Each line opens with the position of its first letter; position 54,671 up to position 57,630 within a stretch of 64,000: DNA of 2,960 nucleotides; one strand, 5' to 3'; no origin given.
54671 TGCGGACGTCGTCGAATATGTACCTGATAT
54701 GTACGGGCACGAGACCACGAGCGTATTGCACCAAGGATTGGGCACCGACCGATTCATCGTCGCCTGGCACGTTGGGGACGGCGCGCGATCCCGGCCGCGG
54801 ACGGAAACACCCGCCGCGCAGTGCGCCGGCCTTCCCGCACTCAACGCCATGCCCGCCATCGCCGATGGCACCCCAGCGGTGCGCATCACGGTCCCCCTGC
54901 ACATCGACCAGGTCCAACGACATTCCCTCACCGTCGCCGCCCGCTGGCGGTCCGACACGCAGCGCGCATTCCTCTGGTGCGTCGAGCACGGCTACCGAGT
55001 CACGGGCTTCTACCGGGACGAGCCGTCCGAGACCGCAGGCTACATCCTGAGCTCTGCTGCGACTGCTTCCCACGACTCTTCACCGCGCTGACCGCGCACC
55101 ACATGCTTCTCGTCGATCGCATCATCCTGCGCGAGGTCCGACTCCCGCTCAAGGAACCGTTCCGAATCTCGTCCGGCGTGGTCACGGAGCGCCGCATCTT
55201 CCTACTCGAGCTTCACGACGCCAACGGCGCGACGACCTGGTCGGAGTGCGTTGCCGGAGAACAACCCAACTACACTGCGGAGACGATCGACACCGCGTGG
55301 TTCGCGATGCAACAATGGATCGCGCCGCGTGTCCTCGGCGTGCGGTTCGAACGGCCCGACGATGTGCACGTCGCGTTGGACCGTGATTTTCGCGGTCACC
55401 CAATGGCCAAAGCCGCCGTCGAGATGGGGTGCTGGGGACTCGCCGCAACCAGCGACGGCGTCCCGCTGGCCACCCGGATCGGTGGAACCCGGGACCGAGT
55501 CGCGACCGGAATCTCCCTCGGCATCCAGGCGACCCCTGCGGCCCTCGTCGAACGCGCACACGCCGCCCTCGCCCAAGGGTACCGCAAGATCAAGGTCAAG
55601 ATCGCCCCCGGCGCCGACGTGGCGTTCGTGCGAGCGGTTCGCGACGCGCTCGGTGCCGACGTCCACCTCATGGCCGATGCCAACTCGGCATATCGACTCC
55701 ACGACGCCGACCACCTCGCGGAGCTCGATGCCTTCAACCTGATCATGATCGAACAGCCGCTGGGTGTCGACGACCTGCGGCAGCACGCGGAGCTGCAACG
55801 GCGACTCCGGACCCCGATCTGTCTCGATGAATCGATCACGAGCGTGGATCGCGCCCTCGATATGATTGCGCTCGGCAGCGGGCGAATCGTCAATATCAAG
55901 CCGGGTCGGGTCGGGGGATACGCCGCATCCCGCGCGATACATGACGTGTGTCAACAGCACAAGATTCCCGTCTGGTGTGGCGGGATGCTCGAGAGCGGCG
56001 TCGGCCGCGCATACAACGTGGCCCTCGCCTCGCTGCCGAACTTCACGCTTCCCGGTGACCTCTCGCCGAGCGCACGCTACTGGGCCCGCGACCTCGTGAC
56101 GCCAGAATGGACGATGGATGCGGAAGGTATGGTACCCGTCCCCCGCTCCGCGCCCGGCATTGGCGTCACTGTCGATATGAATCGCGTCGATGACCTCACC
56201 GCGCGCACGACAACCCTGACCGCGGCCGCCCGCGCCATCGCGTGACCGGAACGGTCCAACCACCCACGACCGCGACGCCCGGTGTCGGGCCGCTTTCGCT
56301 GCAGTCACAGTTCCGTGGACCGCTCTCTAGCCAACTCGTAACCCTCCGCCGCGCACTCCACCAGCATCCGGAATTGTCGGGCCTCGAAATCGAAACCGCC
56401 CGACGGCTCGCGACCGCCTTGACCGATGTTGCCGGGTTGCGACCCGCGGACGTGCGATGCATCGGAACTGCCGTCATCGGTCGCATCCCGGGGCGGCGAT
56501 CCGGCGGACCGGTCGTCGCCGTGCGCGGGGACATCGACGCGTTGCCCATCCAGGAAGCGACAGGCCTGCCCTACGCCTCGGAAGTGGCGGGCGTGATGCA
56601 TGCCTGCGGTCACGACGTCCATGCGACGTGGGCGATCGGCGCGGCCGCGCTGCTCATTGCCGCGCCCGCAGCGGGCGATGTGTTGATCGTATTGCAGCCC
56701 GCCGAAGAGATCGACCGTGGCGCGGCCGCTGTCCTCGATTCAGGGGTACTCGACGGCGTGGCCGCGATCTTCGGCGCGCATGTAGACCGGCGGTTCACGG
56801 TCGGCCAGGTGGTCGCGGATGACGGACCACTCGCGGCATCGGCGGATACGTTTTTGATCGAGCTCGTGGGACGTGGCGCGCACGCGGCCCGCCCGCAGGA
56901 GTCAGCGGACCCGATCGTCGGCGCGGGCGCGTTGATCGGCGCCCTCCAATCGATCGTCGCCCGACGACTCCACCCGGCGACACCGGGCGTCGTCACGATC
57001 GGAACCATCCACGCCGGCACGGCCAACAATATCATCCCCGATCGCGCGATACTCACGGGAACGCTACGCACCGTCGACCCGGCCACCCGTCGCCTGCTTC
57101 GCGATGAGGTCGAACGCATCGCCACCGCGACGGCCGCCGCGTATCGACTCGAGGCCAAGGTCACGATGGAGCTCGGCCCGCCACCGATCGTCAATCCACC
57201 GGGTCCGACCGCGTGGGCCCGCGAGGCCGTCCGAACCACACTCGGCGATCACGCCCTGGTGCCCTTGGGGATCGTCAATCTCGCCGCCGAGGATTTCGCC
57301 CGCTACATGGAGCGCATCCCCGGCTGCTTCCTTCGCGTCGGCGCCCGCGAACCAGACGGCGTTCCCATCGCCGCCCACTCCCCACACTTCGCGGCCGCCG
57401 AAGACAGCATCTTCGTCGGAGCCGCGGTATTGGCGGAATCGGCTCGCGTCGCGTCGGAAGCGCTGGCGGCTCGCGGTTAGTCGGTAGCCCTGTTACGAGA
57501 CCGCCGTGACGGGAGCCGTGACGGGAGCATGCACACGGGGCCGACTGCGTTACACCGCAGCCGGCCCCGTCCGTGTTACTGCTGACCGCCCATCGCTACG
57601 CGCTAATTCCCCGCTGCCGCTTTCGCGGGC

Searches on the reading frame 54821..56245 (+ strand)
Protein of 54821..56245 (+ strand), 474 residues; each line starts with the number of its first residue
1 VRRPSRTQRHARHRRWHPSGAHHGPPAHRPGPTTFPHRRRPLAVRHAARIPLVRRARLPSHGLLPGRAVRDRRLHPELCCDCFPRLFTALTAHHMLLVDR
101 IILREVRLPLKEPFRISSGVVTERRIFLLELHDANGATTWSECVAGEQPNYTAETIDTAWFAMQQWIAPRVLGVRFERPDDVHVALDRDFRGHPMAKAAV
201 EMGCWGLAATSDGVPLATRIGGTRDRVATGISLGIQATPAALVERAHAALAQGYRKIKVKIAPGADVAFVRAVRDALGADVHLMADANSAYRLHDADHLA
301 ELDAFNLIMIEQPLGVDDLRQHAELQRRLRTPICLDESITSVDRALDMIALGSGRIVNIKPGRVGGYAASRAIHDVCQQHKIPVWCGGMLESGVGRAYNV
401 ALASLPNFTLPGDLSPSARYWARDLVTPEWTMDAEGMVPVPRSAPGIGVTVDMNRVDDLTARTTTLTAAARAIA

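Call 10: search_protein_families(library=pfam, proteins=[window:54821-56245:+], max_evalue=0.0001)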
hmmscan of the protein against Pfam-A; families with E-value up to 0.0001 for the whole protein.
window:54821-56245:+ (474 aa): 2 families
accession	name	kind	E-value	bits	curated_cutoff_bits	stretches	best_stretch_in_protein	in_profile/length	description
PF13378.12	MR_MLE_C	-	1.6e-49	169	29.4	1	242-453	2-217/219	Enolase C-terminal domain-like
PF02746.21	MR_MLE_N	-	6.5e-09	36.5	22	1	102-221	5-117/117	Mandelate racemase / muconate lactonizing enzyme, N-terminal domain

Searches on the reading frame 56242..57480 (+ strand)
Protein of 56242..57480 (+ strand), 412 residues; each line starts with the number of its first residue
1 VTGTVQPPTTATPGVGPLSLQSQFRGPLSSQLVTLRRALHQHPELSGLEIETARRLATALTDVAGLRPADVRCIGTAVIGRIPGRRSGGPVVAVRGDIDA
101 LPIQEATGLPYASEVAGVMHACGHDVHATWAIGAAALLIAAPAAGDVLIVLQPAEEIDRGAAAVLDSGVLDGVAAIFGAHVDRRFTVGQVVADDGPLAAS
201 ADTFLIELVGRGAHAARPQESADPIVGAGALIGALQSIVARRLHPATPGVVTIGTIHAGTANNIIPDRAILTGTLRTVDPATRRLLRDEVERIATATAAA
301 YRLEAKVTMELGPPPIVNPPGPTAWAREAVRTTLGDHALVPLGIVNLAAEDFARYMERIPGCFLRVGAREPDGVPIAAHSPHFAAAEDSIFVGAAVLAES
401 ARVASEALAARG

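Call 10: search_protein_families(library=pfam, proteins=[window:56242-57480:+], max_evalue=0.0001)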
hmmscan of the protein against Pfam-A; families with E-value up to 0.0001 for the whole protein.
window:56242-57480:+ (412 aa): 2 families
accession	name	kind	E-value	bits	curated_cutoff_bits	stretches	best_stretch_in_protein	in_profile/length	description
PF01546.33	Peptidase_M20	-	4.1e-30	105.7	24.6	1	93-400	1-203/206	Peptidase family M20/M25/M40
PF07687.19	M20_dimer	-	1.1e-10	41.9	21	1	203-301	8-106/107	Peptidase dimerisation domain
